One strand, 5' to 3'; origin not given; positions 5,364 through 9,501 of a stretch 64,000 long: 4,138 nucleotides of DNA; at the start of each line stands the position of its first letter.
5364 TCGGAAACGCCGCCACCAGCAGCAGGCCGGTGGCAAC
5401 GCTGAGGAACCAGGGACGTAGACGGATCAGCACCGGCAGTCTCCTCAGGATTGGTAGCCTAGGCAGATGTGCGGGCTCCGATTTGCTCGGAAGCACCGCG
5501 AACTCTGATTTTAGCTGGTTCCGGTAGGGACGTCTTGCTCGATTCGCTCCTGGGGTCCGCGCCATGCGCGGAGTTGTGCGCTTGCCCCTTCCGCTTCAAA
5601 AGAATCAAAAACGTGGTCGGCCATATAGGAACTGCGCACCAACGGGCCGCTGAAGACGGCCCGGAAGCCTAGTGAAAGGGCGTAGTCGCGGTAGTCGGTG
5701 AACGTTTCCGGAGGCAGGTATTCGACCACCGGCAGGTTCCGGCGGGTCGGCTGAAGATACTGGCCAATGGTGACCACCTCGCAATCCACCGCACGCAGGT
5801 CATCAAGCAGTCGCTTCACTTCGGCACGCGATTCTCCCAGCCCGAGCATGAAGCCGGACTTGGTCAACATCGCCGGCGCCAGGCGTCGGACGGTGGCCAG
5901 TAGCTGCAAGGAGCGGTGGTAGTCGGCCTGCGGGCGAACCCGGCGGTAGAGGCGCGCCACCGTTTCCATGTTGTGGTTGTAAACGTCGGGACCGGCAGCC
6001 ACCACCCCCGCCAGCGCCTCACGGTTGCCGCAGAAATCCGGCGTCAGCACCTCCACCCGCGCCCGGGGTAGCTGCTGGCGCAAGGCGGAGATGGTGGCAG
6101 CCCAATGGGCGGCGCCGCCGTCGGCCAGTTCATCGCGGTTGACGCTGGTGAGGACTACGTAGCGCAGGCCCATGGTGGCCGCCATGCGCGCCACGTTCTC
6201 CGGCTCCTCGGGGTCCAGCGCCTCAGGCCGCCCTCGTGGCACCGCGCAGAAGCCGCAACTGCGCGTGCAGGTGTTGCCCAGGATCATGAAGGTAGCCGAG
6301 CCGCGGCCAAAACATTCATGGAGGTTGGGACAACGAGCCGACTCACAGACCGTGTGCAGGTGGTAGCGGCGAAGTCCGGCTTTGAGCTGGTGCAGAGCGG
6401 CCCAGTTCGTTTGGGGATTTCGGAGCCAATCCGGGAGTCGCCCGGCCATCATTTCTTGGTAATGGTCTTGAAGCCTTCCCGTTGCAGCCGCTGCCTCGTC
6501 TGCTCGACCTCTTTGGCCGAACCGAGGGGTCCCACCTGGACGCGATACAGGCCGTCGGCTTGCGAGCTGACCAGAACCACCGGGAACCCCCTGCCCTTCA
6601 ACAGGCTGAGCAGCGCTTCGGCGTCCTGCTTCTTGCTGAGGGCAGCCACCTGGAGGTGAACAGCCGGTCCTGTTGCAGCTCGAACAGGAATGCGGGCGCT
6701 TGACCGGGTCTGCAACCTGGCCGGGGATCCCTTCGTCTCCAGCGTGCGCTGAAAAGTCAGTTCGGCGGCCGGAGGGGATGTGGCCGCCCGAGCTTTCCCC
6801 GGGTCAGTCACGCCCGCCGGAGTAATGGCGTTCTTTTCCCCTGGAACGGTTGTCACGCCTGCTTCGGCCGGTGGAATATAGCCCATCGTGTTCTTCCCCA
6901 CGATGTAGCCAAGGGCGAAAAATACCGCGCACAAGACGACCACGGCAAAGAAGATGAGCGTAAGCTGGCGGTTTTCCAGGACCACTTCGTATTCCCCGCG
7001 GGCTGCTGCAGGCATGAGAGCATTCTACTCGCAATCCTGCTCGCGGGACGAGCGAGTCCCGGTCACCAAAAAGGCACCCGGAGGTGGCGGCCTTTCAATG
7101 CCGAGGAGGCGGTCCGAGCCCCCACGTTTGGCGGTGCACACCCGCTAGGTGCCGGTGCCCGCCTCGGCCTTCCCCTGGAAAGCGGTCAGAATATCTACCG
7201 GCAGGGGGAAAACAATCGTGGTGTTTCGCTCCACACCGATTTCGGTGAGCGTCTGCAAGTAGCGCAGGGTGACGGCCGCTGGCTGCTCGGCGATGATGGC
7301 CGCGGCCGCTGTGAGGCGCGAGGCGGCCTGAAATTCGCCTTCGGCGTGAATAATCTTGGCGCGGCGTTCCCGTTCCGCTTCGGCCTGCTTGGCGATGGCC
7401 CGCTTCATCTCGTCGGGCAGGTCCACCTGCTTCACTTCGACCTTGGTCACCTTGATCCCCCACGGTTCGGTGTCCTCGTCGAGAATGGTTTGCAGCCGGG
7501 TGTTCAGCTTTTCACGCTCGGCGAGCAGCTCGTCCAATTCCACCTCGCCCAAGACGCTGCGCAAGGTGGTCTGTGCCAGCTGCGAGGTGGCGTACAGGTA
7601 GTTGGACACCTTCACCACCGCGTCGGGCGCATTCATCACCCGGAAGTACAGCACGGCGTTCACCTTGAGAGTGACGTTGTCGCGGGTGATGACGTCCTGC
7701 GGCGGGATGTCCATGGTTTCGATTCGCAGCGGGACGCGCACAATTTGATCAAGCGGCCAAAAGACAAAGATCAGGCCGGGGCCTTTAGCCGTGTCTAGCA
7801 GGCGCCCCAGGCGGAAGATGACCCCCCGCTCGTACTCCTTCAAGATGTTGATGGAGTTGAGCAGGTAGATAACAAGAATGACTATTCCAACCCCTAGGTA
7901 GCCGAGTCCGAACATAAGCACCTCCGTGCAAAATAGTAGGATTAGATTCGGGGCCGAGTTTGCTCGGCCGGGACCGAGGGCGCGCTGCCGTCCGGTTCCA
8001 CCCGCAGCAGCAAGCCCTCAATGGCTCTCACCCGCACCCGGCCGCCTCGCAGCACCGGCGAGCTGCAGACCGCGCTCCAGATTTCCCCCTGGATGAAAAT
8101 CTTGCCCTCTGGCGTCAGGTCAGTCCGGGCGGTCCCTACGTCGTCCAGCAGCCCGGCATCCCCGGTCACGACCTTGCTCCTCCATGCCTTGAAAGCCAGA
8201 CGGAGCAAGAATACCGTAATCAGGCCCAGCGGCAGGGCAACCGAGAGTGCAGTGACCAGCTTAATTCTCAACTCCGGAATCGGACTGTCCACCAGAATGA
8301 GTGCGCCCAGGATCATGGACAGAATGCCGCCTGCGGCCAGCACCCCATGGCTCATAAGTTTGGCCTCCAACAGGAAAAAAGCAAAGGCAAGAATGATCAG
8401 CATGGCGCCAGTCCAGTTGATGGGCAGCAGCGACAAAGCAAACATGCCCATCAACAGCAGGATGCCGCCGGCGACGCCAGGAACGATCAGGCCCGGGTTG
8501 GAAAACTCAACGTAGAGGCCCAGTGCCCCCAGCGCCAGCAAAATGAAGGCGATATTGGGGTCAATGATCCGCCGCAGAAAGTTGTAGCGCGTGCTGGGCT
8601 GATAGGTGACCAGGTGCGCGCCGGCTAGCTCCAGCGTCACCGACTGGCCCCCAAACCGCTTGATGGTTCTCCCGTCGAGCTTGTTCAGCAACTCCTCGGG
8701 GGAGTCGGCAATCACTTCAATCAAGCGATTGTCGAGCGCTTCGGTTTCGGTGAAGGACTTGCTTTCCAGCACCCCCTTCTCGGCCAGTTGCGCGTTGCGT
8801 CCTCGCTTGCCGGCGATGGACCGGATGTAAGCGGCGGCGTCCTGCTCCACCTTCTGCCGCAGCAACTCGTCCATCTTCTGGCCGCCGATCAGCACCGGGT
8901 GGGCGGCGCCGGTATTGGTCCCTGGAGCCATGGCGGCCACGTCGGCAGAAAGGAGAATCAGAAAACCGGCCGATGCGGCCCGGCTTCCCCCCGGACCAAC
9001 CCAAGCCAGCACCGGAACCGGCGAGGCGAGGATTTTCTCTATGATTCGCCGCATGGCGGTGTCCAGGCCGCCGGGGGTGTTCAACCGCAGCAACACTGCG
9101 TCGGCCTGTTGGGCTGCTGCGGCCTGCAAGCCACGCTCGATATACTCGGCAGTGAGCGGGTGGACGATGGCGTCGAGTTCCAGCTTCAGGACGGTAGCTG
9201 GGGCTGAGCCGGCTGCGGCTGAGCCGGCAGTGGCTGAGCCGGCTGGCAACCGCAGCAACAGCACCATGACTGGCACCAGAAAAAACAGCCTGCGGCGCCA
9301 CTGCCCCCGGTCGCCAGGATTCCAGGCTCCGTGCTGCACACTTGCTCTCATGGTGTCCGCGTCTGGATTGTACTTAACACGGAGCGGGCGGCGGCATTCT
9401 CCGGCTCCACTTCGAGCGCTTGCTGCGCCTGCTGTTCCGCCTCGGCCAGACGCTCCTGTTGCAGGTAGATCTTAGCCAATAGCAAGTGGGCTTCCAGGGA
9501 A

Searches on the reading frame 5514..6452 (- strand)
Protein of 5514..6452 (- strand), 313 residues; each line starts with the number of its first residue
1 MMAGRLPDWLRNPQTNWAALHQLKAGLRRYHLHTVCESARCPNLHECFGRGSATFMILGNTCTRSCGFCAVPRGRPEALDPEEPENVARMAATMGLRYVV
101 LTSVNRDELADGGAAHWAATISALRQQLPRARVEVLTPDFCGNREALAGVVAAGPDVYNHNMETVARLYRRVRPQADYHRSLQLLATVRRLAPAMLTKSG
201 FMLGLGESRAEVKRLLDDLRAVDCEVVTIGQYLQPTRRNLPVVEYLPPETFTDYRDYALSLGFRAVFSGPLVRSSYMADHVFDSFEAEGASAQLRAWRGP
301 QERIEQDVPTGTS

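Call 38: search_protein_families(library=pfam, proteins=[window:5514-6452:-], max_evalue=0.00001)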
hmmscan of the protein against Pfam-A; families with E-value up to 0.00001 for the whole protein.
window:5514-6452:- (313 aa): 2 families
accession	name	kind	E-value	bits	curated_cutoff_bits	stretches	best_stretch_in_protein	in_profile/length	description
PF04055.27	Radical_SAM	-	2.3e-20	73.9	29.5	1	56-219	1-166/166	Radical SAM superfamily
PF16881.10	LIAS_N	-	3.2e-06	28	27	1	5-41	60-96/96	N-terminal domain of lipoyl synthase of Radical_SAM family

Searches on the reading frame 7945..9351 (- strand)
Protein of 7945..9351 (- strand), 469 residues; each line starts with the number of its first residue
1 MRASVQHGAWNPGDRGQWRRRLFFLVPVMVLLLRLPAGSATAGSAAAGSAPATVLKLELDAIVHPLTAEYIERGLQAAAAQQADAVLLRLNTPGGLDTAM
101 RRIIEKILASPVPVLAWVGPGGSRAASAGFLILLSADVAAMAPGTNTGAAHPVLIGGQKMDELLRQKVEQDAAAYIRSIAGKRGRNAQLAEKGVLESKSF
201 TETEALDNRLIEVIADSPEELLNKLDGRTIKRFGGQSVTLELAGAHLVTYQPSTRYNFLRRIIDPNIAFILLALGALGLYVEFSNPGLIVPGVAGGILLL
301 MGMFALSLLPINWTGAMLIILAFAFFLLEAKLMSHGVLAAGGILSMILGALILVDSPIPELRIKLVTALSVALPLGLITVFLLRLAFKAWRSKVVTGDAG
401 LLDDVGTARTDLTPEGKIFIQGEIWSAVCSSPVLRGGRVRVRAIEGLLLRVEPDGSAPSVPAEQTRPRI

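Call 37: search_protein_families(library=pfam, proteins=[window:7945-9351:-], max_evalue=0.00001)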
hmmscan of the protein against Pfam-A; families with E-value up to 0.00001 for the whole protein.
window:7945-9351:- (469 aa): 3 families
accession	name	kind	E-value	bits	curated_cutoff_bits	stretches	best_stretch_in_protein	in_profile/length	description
PF24961.1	NfeD_membrane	-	7.2e-23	81.3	26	1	266-383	1-117/119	NfeD integral membrane domain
PF25145.1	NfeD1b_N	-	2.7e-17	63.4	40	1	59-217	7-158/189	NfeD1b, N-terminal domain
PF01957.25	NfeD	-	8.3e-14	52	29.1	1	400-453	3-57/57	NfeD-like C-terminal, partner-binding domain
